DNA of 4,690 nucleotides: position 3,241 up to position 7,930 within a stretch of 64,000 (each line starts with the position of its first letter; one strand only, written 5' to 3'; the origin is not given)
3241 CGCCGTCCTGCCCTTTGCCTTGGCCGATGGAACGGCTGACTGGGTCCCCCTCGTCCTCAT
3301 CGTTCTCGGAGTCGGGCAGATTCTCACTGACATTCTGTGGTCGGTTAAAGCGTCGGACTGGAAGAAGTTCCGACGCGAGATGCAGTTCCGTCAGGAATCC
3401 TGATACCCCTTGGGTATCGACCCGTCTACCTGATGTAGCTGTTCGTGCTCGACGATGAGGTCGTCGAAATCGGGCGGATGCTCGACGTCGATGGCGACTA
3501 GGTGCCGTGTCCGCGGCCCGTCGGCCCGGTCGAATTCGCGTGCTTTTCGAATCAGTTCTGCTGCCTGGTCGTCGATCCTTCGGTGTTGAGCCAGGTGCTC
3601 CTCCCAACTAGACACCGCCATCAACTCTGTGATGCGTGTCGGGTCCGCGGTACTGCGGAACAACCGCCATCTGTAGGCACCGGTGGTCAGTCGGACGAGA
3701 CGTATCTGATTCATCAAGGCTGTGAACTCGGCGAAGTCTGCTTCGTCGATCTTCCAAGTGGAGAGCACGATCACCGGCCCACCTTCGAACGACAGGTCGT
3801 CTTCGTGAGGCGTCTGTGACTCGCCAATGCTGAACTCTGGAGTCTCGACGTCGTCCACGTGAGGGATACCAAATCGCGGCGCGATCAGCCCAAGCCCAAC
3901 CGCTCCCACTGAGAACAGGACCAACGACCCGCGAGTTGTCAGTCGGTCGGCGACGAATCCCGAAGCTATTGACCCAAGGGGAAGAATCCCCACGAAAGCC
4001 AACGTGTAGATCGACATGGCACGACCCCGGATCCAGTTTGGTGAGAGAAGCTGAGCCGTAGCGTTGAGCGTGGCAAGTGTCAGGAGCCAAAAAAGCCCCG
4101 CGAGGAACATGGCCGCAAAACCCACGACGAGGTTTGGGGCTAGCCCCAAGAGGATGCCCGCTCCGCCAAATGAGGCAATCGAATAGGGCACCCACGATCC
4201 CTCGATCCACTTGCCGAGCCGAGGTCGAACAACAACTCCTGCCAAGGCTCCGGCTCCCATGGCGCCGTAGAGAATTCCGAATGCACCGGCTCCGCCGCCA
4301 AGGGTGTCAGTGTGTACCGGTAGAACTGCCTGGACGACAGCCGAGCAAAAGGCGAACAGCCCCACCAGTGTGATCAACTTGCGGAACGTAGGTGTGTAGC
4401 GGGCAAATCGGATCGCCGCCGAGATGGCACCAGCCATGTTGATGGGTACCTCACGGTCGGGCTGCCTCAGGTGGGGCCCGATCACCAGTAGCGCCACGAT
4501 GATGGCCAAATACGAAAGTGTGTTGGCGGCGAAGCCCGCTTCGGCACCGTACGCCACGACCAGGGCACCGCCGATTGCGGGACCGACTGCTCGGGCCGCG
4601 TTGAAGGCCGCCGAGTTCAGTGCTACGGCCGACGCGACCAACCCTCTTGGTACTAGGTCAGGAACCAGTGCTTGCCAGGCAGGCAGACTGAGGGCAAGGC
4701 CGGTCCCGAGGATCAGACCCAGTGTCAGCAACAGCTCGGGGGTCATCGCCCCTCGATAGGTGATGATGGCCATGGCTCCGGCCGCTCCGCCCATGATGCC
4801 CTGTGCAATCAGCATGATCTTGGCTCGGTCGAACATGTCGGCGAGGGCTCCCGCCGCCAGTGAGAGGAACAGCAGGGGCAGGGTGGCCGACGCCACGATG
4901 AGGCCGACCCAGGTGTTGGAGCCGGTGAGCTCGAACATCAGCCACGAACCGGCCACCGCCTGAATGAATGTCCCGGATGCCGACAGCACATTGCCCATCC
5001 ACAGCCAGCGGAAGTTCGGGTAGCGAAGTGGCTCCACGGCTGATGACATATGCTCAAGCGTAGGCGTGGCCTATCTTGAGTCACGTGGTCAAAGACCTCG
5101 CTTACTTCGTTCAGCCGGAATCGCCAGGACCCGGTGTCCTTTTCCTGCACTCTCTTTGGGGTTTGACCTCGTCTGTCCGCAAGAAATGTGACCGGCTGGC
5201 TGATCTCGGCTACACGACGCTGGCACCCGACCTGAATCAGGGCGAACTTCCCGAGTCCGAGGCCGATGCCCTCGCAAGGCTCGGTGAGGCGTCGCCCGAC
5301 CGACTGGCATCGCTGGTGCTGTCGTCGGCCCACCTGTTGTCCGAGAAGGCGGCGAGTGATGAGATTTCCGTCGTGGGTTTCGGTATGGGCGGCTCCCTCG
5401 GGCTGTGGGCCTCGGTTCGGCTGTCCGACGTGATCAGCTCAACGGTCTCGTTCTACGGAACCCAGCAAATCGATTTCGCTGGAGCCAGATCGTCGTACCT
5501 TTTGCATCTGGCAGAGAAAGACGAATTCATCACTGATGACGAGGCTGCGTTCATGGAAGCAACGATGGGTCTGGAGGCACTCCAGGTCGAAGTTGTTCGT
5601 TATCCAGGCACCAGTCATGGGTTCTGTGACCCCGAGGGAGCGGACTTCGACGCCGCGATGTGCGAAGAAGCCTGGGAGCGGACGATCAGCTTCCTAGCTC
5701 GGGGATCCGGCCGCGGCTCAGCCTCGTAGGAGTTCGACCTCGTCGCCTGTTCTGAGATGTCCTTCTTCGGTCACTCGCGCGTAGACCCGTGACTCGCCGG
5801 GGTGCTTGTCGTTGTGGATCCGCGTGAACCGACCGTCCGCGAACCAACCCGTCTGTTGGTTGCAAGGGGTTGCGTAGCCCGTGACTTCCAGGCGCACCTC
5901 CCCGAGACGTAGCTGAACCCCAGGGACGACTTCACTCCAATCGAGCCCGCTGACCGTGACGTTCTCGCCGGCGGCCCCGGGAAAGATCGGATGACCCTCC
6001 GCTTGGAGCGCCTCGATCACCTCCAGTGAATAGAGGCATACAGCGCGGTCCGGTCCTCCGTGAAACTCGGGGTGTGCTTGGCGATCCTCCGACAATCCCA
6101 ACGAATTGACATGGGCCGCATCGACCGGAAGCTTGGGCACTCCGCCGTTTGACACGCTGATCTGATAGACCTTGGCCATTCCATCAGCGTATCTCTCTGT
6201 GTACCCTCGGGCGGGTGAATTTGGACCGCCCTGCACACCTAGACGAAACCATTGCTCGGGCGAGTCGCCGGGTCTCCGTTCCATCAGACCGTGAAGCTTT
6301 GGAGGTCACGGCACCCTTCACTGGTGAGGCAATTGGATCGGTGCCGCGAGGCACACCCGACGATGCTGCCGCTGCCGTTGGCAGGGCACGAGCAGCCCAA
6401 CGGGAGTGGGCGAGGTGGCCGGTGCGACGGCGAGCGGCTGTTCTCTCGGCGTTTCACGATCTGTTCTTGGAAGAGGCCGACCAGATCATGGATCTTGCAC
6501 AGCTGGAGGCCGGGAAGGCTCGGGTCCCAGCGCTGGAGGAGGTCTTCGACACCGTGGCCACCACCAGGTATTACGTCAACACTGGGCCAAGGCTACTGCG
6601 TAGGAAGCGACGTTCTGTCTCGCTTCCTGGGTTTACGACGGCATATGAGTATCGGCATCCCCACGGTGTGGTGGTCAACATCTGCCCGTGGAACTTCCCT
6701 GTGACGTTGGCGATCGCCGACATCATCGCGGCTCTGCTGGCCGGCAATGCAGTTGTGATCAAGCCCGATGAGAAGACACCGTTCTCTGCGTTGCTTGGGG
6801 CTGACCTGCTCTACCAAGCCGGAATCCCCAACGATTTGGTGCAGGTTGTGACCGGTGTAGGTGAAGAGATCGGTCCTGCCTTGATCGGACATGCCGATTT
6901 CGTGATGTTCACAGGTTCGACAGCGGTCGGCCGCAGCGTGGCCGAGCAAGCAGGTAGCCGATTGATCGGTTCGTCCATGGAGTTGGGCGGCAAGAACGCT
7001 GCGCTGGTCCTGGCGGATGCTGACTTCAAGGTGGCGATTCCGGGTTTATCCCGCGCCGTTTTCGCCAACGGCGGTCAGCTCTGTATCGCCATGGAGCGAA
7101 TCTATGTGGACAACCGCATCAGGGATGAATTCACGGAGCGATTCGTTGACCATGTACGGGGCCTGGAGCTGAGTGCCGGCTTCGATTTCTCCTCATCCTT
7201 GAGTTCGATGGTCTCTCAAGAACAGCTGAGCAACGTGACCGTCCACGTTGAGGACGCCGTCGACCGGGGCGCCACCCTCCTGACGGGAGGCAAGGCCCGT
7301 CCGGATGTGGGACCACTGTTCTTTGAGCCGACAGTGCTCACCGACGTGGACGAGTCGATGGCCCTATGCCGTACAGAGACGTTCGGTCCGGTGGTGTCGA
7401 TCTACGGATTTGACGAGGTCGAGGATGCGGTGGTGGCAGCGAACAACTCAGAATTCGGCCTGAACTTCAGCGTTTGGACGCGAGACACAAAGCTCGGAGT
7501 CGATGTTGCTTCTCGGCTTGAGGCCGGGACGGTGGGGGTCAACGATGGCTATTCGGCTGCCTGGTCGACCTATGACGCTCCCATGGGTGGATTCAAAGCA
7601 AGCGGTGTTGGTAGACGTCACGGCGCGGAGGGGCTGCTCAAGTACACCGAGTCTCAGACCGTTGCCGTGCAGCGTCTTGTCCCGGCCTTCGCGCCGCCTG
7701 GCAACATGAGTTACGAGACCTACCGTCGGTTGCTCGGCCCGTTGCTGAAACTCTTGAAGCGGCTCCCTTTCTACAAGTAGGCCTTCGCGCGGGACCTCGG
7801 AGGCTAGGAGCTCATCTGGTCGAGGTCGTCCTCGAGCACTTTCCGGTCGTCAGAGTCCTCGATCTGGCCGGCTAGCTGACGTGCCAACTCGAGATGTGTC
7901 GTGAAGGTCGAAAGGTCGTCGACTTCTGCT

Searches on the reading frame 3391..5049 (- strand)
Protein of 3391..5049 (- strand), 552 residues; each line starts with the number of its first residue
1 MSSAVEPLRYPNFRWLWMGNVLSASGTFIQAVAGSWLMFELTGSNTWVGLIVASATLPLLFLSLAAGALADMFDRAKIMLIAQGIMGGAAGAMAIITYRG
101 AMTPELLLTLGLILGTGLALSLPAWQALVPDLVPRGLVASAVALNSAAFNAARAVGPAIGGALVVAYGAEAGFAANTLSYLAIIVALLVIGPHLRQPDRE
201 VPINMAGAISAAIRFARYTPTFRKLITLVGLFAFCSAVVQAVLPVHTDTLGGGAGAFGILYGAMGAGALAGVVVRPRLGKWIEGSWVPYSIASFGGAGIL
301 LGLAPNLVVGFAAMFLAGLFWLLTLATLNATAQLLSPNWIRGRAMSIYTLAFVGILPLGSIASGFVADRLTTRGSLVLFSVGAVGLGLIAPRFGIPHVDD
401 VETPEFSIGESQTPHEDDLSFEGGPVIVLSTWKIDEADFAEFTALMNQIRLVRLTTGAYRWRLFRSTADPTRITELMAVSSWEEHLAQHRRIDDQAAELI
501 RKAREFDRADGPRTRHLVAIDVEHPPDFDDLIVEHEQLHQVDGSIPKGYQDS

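Call 55: search_protein_families(library=pfam, proteins=[window:3391-5049:-], max_evalue=0.00001)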
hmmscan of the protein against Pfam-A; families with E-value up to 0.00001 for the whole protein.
window:3391-5049:- (552 aa): 2 families
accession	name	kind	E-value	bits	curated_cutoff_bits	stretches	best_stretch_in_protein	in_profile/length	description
PF05977.19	MFS_3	-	2e-122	409.8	27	1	3-520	2-520/524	Transmembrane secretion effector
PF07690.21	MFS_1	-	4.3e-29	102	33.4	1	16-352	1-339/347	Major Facilitator Superfamily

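Call 90: find_encoding_contigs(protein=window:3391-5049:-, flank=10000, max_places=2)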
Protein window:3391-5049:- (552 aa): no gene with exactly this product is on record in the collection.

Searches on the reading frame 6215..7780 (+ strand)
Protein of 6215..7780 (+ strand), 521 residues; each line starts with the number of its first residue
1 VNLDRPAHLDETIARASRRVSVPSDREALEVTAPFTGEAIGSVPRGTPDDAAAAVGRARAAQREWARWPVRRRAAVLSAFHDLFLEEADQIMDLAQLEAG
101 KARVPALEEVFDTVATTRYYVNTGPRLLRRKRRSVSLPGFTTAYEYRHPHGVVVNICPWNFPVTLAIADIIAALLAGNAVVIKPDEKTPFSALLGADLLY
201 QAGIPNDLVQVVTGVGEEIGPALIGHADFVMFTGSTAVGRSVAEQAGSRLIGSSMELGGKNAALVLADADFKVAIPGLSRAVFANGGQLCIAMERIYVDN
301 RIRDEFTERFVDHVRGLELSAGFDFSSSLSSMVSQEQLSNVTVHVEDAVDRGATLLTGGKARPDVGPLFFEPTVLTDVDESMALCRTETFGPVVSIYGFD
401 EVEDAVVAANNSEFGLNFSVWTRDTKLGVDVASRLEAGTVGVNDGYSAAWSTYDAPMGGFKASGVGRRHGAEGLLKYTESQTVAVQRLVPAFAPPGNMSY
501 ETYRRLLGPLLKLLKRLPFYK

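Call 55: search_protein_families(library=pfam, proteins=[window:6215-7780:+], max_evalue=0.00001)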
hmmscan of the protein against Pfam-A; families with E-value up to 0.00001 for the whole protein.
window:6215-7780:+ (521 aa): 1 family
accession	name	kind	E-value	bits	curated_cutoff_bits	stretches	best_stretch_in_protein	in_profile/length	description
PF00171.27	Aldedh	-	1.5e-138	462.7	23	1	24-483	4-461/461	Aldehyde dehydrogenase family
